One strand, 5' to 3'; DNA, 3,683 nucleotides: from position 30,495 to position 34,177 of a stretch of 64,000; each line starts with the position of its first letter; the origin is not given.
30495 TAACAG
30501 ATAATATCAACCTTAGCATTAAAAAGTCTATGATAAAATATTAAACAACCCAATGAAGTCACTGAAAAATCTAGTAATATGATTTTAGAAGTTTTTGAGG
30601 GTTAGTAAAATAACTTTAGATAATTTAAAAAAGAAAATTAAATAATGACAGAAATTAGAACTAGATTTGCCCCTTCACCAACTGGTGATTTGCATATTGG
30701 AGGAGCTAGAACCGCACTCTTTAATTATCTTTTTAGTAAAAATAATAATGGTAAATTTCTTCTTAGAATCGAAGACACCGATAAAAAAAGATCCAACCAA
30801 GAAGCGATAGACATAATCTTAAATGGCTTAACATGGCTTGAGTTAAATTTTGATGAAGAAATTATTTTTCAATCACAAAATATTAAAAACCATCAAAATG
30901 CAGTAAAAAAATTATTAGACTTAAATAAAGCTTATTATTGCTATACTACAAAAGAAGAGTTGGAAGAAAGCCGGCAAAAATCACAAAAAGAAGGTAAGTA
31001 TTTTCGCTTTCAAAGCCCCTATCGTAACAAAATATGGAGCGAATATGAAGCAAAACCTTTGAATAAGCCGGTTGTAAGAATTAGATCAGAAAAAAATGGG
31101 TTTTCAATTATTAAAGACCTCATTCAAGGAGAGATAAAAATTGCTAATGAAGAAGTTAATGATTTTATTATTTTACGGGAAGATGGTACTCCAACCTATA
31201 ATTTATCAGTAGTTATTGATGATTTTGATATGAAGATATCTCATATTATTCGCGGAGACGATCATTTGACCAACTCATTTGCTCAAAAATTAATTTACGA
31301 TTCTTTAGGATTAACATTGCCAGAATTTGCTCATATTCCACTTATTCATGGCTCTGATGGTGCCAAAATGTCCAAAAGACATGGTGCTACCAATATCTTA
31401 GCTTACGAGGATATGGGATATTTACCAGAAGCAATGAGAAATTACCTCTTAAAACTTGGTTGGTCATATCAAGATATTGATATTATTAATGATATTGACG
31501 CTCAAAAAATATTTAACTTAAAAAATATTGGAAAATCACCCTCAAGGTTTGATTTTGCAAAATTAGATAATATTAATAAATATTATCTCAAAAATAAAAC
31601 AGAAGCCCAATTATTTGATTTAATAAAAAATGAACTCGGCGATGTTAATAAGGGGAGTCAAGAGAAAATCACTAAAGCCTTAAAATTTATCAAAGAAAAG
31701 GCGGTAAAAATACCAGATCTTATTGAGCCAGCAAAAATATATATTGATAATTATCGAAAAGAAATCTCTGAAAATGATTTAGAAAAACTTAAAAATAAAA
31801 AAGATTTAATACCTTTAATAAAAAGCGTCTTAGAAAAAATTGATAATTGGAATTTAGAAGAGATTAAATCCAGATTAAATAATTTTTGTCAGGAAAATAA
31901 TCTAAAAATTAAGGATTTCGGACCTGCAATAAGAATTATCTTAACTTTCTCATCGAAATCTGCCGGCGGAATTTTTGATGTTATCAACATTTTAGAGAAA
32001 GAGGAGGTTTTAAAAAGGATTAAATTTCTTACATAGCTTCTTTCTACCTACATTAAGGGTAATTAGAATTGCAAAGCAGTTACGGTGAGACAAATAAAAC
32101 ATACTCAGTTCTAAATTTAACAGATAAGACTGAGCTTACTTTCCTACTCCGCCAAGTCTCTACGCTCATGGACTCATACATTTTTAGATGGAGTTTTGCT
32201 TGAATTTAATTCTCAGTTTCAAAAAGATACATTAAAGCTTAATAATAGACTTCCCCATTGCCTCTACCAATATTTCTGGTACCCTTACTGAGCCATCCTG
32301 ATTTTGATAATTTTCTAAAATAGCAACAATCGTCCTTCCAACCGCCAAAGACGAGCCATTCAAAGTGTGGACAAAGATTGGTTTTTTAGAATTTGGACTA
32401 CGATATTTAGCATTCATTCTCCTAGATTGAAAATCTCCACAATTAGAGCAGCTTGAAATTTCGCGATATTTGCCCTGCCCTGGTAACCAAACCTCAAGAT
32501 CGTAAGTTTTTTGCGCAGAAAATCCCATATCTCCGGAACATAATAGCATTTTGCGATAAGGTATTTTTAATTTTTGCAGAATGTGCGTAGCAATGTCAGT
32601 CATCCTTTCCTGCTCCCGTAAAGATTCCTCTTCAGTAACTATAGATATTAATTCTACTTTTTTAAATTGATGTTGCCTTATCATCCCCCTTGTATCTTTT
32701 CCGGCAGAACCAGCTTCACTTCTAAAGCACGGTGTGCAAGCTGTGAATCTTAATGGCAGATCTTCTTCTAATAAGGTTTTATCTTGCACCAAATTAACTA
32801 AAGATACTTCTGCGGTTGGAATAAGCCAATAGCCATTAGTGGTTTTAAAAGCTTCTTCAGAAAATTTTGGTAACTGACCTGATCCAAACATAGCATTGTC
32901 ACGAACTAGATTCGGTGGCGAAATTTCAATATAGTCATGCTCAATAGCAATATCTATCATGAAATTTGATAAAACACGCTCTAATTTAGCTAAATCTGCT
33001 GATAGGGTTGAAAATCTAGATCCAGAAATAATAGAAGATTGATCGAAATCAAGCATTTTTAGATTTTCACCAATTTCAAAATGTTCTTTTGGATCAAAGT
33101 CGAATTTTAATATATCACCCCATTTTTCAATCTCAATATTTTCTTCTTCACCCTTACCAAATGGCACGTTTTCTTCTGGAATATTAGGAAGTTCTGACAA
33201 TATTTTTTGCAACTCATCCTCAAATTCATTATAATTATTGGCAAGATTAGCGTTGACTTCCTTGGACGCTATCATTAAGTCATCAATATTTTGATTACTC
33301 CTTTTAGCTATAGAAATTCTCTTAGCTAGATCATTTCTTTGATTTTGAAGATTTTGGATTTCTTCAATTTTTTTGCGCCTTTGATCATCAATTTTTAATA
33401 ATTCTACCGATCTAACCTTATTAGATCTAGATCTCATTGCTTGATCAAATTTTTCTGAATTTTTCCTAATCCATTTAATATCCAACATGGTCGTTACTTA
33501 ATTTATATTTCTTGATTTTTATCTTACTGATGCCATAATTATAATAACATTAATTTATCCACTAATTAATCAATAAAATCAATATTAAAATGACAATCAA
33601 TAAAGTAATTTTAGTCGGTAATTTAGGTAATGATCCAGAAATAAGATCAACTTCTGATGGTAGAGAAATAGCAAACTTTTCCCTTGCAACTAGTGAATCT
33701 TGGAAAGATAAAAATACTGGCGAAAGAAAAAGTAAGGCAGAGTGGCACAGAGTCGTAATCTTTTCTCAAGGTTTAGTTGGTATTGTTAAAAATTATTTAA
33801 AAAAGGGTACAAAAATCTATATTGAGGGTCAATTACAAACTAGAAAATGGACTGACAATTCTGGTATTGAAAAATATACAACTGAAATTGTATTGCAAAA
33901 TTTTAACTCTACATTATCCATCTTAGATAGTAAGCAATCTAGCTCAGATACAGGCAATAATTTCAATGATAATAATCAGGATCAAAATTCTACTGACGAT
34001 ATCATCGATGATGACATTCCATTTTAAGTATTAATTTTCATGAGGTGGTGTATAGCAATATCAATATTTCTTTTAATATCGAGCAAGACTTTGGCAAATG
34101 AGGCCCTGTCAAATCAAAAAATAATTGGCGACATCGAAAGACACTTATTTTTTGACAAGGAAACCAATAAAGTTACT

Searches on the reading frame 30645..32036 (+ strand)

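Call 59: search_protein_families(library=pfam, proteins=[window:30645-32036:+], max_evalue=0.00001)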
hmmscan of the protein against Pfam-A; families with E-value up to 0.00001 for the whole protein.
window:30645-32036:+ (463 aa): 2 families
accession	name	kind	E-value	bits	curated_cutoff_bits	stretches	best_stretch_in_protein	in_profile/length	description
PF00749.27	tRNA-synt_1c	-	2.5e-87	293.2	23.4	1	3-308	1-313/314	tRNA synthetases class I (E and Q), catalytic domain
PF19269.4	Anticodon_2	-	1.3e-21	78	23.6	1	335-460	10-138/141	Anticodon binding domain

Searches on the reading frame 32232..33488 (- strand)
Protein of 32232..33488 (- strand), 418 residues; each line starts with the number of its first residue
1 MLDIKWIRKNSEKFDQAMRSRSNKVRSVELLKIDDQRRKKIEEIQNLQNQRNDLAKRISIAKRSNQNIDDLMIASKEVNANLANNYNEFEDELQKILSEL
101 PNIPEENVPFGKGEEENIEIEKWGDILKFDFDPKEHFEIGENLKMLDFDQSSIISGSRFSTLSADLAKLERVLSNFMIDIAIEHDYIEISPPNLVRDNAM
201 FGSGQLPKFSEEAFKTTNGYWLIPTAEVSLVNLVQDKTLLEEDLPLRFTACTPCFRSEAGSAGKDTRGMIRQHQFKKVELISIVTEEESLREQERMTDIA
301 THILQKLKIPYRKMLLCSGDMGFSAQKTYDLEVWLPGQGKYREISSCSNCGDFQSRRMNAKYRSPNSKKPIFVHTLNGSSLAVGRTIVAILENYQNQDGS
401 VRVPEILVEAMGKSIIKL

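Call 59: search_protein_families(library=pfam, proteins=[window:32232-33488:-], max_evalue=0.00001)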
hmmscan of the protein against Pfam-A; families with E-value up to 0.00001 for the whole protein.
window:32232-33488:- (418 aa): 2 families
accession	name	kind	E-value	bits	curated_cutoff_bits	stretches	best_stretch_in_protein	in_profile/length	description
PF00587.30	tRNA-synt_2b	-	2.6e-42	145.3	29.3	1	219-394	10-179/179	tRNA synthetase class II core domain (G, H, P, S and T)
PF02403.27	Seryl_tRNA_N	-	8.7e-19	68.2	28.2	1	1-104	1-108/108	Seryl-tRNA synthetase N-terminal domain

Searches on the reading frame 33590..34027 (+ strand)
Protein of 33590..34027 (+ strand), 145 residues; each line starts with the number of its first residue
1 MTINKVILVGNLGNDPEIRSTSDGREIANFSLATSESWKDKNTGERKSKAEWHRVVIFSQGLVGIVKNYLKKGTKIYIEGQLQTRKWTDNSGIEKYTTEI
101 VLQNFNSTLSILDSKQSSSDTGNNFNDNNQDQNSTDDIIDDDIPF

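Call 59: search_protein_families(library=pfam, proteins=[window:33590-34027:+], max_evalue=0.00001)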
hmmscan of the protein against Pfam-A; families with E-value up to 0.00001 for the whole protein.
window:33590-34027:+ (145 aa): 1 family
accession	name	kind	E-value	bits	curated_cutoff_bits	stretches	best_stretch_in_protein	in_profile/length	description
PF00436.31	SSB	-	5.9e-36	123.1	26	1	3-106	1-102/104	Single-strand binding protein family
